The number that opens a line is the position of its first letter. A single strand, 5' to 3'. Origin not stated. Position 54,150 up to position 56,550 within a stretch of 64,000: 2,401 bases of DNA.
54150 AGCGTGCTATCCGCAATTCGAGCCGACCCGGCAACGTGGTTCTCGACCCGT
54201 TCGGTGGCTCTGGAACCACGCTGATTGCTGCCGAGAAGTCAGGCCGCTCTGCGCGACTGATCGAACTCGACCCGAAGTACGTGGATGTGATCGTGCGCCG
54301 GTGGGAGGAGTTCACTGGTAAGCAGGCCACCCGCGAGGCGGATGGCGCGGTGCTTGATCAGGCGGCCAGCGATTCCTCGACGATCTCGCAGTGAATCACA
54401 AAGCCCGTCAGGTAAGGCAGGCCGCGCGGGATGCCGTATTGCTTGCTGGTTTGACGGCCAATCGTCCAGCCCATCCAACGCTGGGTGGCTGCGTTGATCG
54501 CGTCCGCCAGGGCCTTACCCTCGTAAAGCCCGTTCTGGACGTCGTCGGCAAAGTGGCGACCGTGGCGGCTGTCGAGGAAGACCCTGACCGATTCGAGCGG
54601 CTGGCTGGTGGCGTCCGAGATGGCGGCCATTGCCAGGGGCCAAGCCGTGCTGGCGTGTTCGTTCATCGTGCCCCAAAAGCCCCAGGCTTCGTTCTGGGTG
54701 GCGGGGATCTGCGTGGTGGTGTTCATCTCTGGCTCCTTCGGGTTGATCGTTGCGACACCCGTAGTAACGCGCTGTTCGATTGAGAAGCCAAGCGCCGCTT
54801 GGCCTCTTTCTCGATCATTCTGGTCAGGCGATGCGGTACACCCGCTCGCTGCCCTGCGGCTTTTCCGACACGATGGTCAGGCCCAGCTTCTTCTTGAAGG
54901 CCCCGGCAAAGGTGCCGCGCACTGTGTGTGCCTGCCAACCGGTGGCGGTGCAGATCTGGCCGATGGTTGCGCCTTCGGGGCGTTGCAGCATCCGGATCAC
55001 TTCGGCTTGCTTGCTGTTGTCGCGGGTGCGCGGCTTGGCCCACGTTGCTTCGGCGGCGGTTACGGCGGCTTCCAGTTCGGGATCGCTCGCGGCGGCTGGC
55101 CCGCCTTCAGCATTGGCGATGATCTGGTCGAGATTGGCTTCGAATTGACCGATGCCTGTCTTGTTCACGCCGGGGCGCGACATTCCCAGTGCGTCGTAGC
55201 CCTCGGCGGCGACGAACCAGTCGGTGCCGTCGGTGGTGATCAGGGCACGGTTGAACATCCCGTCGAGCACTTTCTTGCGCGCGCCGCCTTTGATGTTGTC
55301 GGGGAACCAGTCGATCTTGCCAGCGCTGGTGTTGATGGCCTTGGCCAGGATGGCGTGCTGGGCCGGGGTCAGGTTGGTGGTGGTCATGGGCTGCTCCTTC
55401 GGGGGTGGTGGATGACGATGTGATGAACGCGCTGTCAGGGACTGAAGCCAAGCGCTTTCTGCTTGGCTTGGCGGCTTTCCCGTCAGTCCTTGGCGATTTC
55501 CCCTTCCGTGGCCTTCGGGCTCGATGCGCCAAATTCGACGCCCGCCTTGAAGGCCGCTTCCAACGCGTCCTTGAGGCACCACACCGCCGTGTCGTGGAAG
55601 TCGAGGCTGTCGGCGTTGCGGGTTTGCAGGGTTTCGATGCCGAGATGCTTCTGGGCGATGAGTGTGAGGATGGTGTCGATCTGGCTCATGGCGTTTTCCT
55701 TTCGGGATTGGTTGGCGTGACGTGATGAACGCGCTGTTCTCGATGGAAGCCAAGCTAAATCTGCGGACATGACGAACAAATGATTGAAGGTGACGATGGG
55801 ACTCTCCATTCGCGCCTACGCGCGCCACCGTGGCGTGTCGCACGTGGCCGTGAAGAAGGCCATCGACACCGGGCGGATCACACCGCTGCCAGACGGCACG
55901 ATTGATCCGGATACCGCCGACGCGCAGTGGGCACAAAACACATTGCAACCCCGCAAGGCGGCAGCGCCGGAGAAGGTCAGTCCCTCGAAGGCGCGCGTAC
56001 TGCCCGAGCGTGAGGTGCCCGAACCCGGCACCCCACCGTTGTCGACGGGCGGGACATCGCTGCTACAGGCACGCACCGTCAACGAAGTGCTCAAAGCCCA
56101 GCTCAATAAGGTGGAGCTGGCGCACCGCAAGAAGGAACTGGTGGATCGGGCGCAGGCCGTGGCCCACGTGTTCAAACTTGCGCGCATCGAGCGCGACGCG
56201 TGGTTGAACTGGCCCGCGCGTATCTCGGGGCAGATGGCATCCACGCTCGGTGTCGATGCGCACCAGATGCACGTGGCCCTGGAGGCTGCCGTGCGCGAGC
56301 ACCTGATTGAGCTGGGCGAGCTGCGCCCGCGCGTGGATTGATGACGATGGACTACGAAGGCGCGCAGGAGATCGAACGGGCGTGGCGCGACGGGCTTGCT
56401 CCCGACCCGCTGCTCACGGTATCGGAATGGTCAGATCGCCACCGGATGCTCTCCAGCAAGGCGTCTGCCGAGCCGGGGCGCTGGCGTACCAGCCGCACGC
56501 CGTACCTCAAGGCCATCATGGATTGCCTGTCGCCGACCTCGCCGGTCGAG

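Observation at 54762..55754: A gap-free 32-nt motif in four copies links the serine-recombinase operon to three leftward accessory genes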

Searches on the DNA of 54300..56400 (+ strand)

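Call 17: search_dna_similar(query=window:54300-56400:+, collection=phages, mode=distant, max_rows=25)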
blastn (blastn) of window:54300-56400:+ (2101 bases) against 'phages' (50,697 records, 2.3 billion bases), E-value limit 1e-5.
Records with a match: 7; places in all: 15; records where one place covers at least 80% of the query: 0.
Best place of each record, by identity: 80-90% 3; 60-80% 4.
By first word of the organism name: Ralstonia 3; Acidithiobacillus 3; Pseudomonas 1.
By host as written in the record: Ralstonia solanacearum 3; Acidithiobacillus caldus 2; Acidithiobacillus caldus ATCC 51756 1; Pseudomonas aeruginosa 199 1.
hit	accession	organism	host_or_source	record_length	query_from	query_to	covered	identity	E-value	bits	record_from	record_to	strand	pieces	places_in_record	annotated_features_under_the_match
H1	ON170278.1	Ralstonia phage YO164_3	Ralstonia solanacearum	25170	74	2097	76%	73.4%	1e-97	963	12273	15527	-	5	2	record has no annotation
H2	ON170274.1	Ralstonia phage YO163_3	Ralstonia solanacearum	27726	74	2097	75%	73.3%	1e-97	904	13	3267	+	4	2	record has no annotation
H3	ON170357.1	Ralstonia phage YO382_3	Ralstonia solanacearum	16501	1496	2095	29%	72.9%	7e-89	334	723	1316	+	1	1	record has no annotation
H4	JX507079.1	Acidithiobacillus phage AcaML1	Acidithiobacillus caldus ATCC 51756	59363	59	496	21%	82.0%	3e-118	433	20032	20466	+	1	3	hypothetical protein (x2)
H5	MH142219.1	Acidithiobacillus phage AcaML1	Acidithiobacillus caldus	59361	59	496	21%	82.0%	3e-118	433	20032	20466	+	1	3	record has no annotation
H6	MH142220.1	Acidithiobacillus phage AcaML1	Acidithiobacillus caldus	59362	59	496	21%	82.0%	3e-118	433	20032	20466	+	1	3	record has no annotation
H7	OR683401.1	Pseudomonas phage Bise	Pseudomonas aeruginosa 199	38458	1252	1345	4%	75.5%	6e-8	67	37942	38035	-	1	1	hypothetical protein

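Call 24: get_annotated_region(hit=H4, flank=6000)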
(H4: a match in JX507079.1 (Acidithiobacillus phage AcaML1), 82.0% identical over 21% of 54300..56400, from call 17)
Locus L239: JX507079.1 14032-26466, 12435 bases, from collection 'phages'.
description: Acidithiobacillus phage AcaML1, complete genome.
organism: Acidithiobacillus phage AcaML1 (NCBI taxid 1229761)
taxonomy: Viruses; Duplodnaviria; Heunggongvirae; Uroviricota; Caudoviricetes
host: Acidithiobacillus caldus ATCC 51756; source: -; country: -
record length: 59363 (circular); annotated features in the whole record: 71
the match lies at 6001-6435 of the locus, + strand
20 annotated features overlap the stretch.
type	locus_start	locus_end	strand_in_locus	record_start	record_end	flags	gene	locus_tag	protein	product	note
CDS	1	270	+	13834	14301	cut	-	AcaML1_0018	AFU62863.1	putative polynucleotidyltransferase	Gp18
CDS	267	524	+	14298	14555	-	-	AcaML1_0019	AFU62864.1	hypothetical protein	Gp19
CDS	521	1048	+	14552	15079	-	-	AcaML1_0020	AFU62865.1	hypothetical protein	Gp20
CDS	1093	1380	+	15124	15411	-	-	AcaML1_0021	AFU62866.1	hypothetical protein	Gp21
CDS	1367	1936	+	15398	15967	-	-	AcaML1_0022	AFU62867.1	hypothetical protein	Gp22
CDS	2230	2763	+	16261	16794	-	-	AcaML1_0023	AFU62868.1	hypothetical protein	Gp23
CDS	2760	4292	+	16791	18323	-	-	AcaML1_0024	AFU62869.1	DNA modification methylase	Gp24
CDS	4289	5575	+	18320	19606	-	-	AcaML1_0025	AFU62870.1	DNA modification methylase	Gp25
CDS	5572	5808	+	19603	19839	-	-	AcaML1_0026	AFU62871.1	hypothetical protein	Gp26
CDS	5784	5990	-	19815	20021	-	-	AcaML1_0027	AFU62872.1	hypothetical protein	Gp27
CDS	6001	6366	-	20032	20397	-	-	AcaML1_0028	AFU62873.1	hypothetical protein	Gp28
CDS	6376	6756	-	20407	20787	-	-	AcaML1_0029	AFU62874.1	hypothetical protein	Gp29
CDS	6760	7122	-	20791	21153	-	-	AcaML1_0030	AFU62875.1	hypothetical protein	Gp30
CDS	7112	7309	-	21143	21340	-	-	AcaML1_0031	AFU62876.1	hypothetical protein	Gp31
CDS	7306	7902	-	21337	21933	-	-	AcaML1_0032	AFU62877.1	hypothetical protein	Gp32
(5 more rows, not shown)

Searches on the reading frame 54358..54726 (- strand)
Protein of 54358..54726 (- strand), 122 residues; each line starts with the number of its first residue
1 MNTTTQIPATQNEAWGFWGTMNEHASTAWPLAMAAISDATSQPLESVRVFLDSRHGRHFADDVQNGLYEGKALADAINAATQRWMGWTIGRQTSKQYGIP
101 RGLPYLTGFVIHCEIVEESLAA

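Call 13: search_protein_families(library=pfam, proteins=[window:54358-54726:-], max_evalue=0.01)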
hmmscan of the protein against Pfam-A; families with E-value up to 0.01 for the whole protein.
window:54358-54726:- (122 aa): 0 families

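Call 30: find_related_loci(query=A1, collection=genome_contigs, flank=6000)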
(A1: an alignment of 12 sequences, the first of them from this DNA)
Query A1 (122 aa) in genome_contigs; peptide patterns used: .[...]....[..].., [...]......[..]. (x = any residue, [..] = any of these).
595 stretches matched a pattern; 533 encode a relative of the query (tblastn E <= 1e-3); the best 80 are kept; 80 distinct loci.
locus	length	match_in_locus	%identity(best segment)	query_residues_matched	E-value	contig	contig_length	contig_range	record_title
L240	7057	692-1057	97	1-122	3e-80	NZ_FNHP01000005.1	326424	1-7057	Oryzisolibacter propanilivorax strain EPL6, whole genome shotgun sequence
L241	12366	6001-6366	97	1-122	4e-80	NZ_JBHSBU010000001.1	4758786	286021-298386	Chitinimonas lacunae strain LMG 29894 Chromosome1, whole genome shotgun sequence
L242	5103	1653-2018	97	1-122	9e-80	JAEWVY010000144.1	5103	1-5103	MAG: Proteobacteria bacterium isolate OH_SDB_78 k127_814114, whole genome shotgun sequence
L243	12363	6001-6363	97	1-121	6e-79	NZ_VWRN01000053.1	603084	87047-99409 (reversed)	Cupriavidus cauae strain MKL-01 contig55, whole genome shotgun sequence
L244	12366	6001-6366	96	1-122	4e-79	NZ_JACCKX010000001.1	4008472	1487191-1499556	Ottowia beijingensis strain GCS-AN-3 tig00000001, whole genome shotgun sequence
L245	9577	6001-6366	96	1-122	6e-79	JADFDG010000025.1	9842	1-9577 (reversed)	MAG: Gammaproteobacteria bacterium isolate QR_Bin.12 NODE_25_length_9842_cov_125.686, whole genome shotgun sequence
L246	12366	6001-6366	96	1-122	1e-78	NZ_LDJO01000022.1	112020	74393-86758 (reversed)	Stenotrophomonas acidaminiphila strain JCM 13310 contig_22, whole genome shotgun sequence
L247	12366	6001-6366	95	1-122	3e-78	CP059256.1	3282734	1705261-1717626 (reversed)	MAG: Burkholderiaceae bacterium isolate SSC6 chromosome, complete genome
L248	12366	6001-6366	95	1-122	3e-78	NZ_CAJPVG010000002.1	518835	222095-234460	Ralstonia mannitolilytica strain LMG 6866 isolate LMG 6866, whole genome shotgun sequence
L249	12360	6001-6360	93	1-120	5e-77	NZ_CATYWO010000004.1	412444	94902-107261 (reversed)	Ralstonia condita strain LMG 7141 isolate LMG 7141 4, whole genome shotgun sequence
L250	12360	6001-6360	94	1-120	5e-77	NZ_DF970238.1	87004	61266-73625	Mizugakiibacter sediminis strain skMP5, whole genome shotgun sequence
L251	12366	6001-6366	90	1-122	2e-76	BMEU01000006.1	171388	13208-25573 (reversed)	Comamonas phosphati CGMCC 1.12294 DNA, sequence06, whole genome shotgun sequence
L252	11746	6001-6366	90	1-122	3e-76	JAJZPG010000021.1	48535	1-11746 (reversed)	MAG: Proteobacteria bacterium isolate SKS1.bin116 NODE_1197_length_48535_cov_12.975231, whole genome shotgun sequence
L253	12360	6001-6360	92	3-122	4e-75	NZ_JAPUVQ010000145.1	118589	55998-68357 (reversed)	MAG: Accumulibacter sp. isolate MAG Bin208 bin208_105, whole genome shotgun sequence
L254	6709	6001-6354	92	1-118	2e-75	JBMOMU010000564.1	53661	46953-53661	MAG: Planctomycetota bacterium isolate Betzabe_MAG058 MAG058_564, whole genome shotgun sequence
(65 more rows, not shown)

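Call 35: search_protein_families(library=phrogs, proteins=[window:54358-54726:-], max_evalue=0.001)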
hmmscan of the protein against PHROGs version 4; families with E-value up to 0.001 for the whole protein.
window:54358-54726:- (122 aa): 1 family
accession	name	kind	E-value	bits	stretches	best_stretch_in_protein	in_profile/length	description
phrog_8020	-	unknown function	2e-50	171.1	1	4-120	2-121/122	-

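Call 44: search_protein_families(library=padloc, proteins=[window:54358-54726:-], max_evalue=0.01)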
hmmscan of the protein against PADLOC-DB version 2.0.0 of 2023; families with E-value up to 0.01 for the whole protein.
window:54358-54726:- (122 aa): 0 families

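Call 48: find_homologous_proteins(query=window:54358-54726:-, max_evalue=0.001)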
Query window:54358-54726:- (122 aa): 2935 proteins with E <= 0.001 among 2941 candidates; the best 120 are listed.
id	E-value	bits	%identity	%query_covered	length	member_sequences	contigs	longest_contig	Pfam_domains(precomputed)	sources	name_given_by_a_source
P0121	7.1e-74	264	95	100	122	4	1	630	-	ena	-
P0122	7.6e-74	264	95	100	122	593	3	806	-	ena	-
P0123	1.5e-73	263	94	100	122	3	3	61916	-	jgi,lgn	jgi:hypothetical protein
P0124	3.9e-73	262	93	100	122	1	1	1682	-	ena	-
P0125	5.6e-73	261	95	98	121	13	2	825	-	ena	-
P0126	8.6e-73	260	93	100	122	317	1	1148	-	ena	-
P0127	8.7e-73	260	93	100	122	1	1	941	-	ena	-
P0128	1.1e-72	260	93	100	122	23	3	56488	-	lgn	-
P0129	1.9e-72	259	94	98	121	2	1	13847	-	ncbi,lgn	-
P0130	3.9e-72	258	94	98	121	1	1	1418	-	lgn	-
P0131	4.9e-72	258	92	100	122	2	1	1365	-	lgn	-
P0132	5.0e-72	258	93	100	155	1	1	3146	-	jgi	jgi:hypothetical protein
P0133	9.5e-72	257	92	100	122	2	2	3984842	-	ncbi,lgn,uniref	ncbi:MAG: hypothetical protein KER_00713 [Kerstersia gyiorum]|uniref:hypothetical protein n=1 Tax=Ke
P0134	1.1e-71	257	93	100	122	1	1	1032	-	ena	-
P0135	1.7e-71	256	94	98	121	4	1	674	-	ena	-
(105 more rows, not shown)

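Call 59: search_solved_structures(query=A1, max_evalue=1)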
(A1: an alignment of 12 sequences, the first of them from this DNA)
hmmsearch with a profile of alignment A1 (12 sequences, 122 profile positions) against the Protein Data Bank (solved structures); distinct sequences matched with E-value up to 1: 2.
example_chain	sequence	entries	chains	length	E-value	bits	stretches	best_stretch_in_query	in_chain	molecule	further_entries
8r9w_H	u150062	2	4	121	0.08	16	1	31-70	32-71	22C10 antibody heavy chain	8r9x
9cc5_A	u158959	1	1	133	0.77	12.9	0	52-94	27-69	Amylin-NHO-22 Binder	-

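Call 63: search_dna_similar(query=window:54358-54726:-, collection=phages, mode=protein, max_rows=40)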
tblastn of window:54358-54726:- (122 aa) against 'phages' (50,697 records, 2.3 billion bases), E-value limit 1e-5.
Records with a match: 5; places in all: 7; records where one place covers at least 80% of the query: 5.
Best place of each record, by identity: 80-90% 3; <60% 2.
By first word of the organism name: Acidithiobacillus 3; Ralstonia 2.
By host as written in the record: Acidithiobacillus caldus 2; Ralstonia solanacearum 2; Acidithiobacillus caldus ATCC 51756 1.
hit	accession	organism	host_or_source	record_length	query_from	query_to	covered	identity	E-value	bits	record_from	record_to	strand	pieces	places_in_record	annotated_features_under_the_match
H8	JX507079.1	Acidithiobacillus phage AcaML1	Acidithiobacillus caldus ATCC 51756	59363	3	122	98%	85.0%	7e-66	220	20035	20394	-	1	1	hypothetical protein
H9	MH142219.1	Acidithiobacillus phage AcaML1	Acidithiobacillus caldus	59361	3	122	98%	85.0%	7e-66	220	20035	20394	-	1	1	record has no annotation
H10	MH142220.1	Acidithiobacillus phage AcaML1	Acidithiobacillus caldus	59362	3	122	98%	85.0%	7e-66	220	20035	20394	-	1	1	record has no annotation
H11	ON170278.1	Ralstonia phage YO164_3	Ralstonia solanacearum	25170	1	118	97%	56.8%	3e-34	130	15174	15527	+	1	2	record has no annotation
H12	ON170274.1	Ralstonia phage YO163_3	Ralstonia solanacearum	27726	1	118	97%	56.8%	5e-34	129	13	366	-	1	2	record has no annotation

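Call 64: get_annotated_region(hit=H11, flank=5000)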
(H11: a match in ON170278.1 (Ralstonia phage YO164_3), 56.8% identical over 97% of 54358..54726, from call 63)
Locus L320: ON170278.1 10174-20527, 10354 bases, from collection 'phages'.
description: UNVERIFIED_ORG: Ralstonia phage YO164_3 sequence.
organism: Ralstonia phage YO164_3 (NCBI taxid 2935359)
taxonomy: Viruses; Duplodnaviria; Heunggongvirae; Uroviricota; Caudoviricetes
host: Ralstonia solanacearum; source: rose; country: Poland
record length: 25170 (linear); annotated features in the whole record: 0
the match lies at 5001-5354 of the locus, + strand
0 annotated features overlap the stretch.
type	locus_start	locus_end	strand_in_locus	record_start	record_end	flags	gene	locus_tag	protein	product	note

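Call 103: predict_structure(alignment_id=A3)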
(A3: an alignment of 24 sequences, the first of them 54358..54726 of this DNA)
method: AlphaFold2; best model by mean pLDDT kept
length: 122 residues; sequences in the alignment: 24
mean_pLDDT: 56.6   pTM: 0.48
mean pLDDT of the five models: 56.6, 55.9, 41.9, 40.4, 40.3
residues with pLDDT >= 90: 0; 70-90: 22; 50-70: 64; < 50: 36
segments of 3 or more residues with pLDDT < 50: 1-21, 54-57, 102-107, 119-122
pLDDT, mean of each block of 10 residues (from residue 1): 38 38 62 76 70 50 56 58 58 70 50 58 43
secondary structure, 60 per line:
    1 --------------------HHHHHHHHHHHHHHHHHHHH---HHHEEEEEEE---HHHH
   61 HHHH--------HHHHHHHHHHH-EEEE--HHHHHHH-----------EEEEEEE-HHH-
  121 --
elements in order: H21-40 E47-53 H57-64 H73-83 E85-88 H91-97 E109-115

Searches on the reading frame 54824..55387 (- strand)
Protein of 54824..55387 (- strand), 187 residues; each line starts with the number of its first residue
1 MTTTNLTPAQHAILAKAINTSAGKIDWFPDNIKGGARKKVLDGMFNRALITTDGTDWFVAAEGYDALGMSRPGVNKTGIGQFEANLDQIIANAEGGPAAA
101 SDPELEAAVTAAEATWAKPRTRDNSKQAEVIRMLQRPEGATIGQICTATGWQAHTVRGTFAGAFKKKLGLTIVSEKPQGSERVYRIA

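Call 13: search_protein_families(library=pfam, proteins=[window:54824-55387:-], max_evalue=0.01)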
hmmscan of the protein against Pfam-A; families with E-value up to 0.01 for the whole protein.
window:54824-55387:- (187 aa): 1 family
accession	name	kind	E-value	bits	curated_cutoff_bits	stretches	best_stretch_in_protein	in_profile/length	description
PF11994.14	DUF3489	-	4.3e-32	110.5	29.5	1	120-186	2-68/68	Protein of unknown function (DUF3489)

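Call 35: search_protein_families(library=phrogs, proteins=[window:54824-55387:-], max_evalue=0.001)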
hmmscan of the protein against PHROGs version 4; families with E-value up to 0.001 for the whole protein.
window:54824-55387:- (187 aa): 3 families
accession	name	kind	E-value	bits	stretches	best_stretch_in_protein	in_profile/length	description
phrog_10315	-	unknown function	8e-72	242.3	1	1-187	1-172/177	-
phrog_31231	-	unknown function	3.2e-06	28.5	1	121-186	67-135/138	-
phrog_7790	-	unknown function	6.7e-05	23.8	1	121-184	160-228/258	-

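Call 44: search_protein_families(library=padloc, proteins=[window:54824-55387:-], max_evalue=0.01)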
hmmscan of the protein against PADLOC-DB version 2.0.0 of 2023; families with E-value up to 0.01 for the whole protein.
window:54824-55387:- (187 aa): 0 families

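Call 45: find_homologous_proteins(query=window:54824-55387:-, max_evalue=0.00001)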
Query window:54824-55387:- (187 aa): 5437 proteins with E <= 0.00001 among 5659 candidates; the best 120 are listed.
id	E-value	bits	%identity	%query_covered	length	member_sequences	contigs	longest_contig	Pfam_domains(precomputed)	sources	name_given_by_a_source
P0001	2.0e-113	394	96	100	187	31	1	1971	PF11994.15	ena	-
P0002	2.3e-113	394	96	100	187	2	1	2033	PF11994.15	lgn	-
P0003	6.8e-112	389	94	100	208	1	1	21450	PF11994.15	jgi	jgi:hypothetical protein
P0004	9.0e-112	389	95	100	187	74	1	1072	PF11994.15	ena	-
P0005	1.9e-111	388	94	100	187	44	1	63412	PF11994.15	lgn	-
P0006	2.7e-111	387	93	100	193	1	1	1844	PF11994.15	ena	-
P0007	5.4e-111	386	94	100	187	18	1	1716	PF11994.15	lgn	-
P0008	7.4e-111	386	94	100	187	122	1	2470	PF11994.15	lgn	-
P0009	8.7e-111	386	94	100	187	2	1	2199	PF11994.15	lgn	-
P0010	1.3e-109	382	93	99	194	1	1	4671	PF11994.15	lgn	-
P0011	1.4e-109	382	92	100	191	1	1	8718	PF11994.15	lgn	-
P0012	1.8e-109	381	91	100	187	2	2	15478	PF11994.15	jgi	jgi:hypothetical protein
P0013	2.3e-109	381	93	100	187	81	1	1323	PF11994.15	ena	-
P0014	1.0e-108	379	93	100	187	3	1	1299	PF11994.15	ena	-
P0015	7.0e-108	376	93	100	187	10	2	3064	PF11994.15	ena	-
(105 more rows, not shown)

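Call 54: predict_structure(alignment_id=A2)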
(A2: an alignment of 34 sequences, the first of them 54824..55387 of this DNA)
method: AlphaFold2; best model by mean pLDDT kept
length: 187 residues; sequences in the alignment: 34
mean_pLDDT: 59.1   pTM: 0.37
mean pLDDT of the five models: 59.1, 57.7, 57.0, 56.2, 53.3
residues with pLDDT >= 90: 29; 70-90: 33; 50-70: 23; < 50: 102
segments of 3 or more residues with pLDDT < 50: 1-7, 23-64, 66-68, 71-102, 112-124
pLDDT, mean of each block of 10 residues (from residue 1): 42 52 44 40 42 46 48 45 43 39 49 40 63 91 93 90 84 90 93
secondary structure, 60 per line:
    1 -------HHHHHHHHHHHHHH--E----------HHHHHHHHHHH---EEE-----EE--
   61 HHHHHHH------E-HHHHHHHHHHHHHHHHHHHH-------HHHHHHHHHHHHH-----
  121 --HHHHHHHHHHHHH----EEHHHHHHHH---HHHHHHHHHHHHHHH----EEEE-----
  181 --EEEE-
elements in order: H8-21 H35-45 E49-51 H61-67 H76-95 H103-115 H123-135 H142-149 H153-167 E172-175 E183-186

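Call 57: fold_search(model_id=the predicted structure, library=pdb)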
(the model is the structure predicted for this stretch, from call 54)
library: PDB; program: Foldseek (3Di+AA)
matches with E <= 10: 634; with E <= 0.001: 0
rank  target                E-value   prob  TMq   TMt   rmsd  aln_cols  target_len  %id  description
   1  6j05_A                6.2e-02  1.00  0.26  0.44   3.0        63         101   24  Structures of two ArsR As(III)-responsive repressors: implications for the mechanism of derepression (released 2019-07-03)
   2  4lb5_B                7.5e-02  0.99  0.25  0.61   3.7        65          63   15  Crystal structure of PKZ Zalpha in complex with ds(CG)6 (hexagonal form) (released 2013-09-18)
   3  3cuo_C                7.5e-02  0.96  0.26  0.47  14.2       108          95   19  Crystal structure of the predicted DNA-binding transcriptional regulator from E. coli (released 2008-06-17)
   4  6pln_B                8.0e-02  0.99  0.27  0.45   3.3        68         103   25  X-ray crystal structure of Pyrococcus furiosus general transcription factor TFE-alpha (released 2020-07-08)
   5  6xjf_G                8.0e-02  0.98  0.27  0.43   3.9        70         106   23  X-ray crystal structure of Pyrococcus furiosus general transcription factor TFE-alpha (SeMet labeled protein) (released 2020-07-08)
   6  3cuo_A                9.0e-02  0.96  0.27  0.48  14.1       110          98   20  Crystal structure of the predicted DNA-binding transcriptional regulator from E. coli (released 2008-06-17)
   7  3tgn_B                9.0e-02  0.72  0.25  0.30  12.4       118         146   11  Crystal Structure of the zinc-dependent MarR Family Transcriptional Regulator AdcR in the Zn(II)-bound State (released 2011-11-30)
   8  6pln_A                1.0e-01  0.90  0.24  0.38   4.4        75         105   20  X-ray crystal structure of Pyrococcus furiosus general transcription factor TFE-alpha (released 2020-07-08)
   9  5j6x_A                2.2e-01  0.98  0.27  0.65   3.1        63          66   13  Crystal structure of the apo-Zalpha of Zebrafish PKZ (released 2016-09-07)
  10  7krh                  2.2e-01  0.69  0.26  0.34  11.9       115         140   16  Crystal structure of the MarR family transcriptional regulator from Variovorax paradoxus with S28A and R46A mutations (released 2021-12-01)
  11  5j6x_B                2.3e-01  0.98  0.27  0.67   3.1        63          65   13  Crystal structure of the apo-Zalpha of Zebrafish PKZ (released 2016-09-07)
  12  3lmm_B                2.6e-01  0.35  0.28  0.10  15.6       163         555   16  Crystal Structure of the DIP2311 protein from Corynebacterium diphtheriae, Northeast Structural Genomics Consortium Ta (released 2010-02-16)
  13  2z99                  2.6e-01  0.23  0.26  0.29  16.4       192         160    9  Crystal Structure of ScpB from Mycobacterium tuberculosis (released 2007-10-09)
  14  7kfs                  2.8e-01  0.75  0.27  0.35  11.9       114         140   15  Crystal structure of the MarR family transcriptional regulator from Variovorax paradoxus bound to Benzoic Acid (released 2021-11-10)
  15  5k5q_B                3.0e-01  0.90  0.24  0.43   3.3        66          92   21  Structure of AspA-DNA complex: novel centromere bindng protein-centromere complex (released 2016-06-01)
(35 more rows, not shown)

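Call 60: search_solved_structures(query=A2, max_evalue=1)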
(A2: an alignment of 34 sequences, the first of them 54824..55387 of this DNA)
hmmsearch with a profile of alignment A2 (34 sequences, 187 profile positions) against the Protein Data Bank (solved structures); distinct sequences matched with E-value up to 1: 0.

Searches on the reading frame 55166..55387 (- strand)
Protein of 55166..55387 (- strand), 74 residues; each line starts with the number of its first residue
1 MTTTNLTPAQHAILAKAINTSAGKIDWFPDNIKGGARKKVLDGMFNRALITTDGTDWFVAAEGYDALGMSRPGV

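Call 95: search_protein_families(library=pfam, proteins=[window:55166-55387:-], max_evalue=10)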
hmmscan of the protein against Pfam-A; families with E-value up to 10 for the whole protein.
seq(74 aa): 0 families

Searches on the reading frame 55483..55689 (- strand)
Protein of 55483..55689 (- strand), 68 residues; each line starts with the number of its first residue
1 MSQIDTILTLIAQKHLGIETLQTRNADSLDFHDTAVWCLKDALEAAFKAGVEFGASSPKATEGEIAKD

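Call 13: search_protein_families(library=pfam, proteins=[window:55483-55689:-], max_evalue=0.01)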
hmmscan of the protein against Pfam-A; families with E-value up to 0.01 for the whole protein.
window:55483-55689:- (68 aa): 1 family
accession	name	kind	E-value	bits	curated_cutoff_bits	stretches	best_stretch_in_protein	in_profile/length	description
PF21841.1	DUF6900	-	2e-23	82.5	24.1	1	5-52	3-50/52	Family of unknown function (DUF6900)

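Call 35: search_protein_families(library=phrogs, proteins=[window:55483-55689:-], max_evalue=0.001)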
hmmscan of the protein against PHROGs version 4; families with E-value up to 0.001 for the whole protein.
window:55483-55689:- (68 aa): 1 family
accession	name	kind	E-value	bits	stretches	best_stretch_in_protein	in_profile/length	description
phrog_2555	-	unknown function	2.8e-18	67.4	1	3-55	156-208/218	-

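Call 44: search_protein_families(library=padloc, proteins=[window:55483-55689:-], max_evalue=0.01)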
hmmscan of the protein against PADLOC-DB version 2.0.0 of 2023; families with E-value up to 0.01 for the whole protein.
window:55483-55689:- (68 aa): 0 families
